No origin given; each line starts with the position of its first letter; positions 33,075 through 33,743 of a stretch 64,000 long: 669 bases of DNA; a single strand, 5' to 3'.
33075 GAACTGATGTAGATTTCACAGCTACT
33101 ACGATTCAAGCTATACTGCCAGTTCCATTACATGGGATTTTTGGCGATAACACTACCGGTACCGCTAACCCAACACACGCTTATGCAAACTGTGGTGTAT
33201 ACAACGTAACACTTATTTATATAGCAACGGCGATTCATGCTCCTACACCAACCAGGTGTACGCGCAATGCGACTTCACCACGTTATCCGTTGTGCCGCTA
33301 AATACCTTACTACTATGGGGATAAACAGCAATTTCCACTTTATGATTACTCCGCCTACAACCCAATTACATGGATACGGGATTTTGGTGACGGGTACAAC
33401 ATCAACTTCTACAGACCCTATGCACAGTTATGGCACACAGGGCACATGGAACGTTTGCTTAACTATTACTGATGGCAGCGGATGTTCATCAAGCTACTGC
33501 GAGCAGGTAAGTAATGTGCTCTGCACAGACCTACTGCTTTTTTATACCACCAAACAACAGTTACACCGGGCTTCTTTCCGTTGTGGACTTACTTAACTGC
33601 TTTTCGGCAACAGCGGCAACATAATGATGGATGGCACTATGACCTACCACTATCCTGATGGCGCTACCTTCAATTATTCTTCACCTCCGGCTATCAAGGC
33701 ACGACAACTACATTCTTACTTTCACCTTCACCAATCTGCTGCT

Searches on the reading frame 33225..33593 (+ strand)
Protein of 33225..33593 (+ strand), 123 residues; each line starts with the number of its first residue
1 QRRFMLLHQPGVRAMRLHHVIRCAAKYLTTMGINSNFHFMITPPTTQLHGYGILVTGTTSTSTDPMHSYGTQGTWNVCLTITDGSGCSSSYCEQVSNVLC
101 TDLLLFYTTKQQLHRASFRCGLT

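Call 63: search_protein_families(library=pfam, proteins=[window:33225-33593:+], max_evalue=0.01)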
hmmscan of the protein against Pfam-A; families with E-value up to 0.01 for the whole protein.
window:33225-33593:+ (123 aa): 1 family
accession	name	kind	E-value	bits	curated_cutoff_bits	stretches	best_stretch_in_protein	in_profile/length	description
PF18911.6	PKD_4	-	7.5e-07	29.6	27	1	57-90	44-77/85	PKD domain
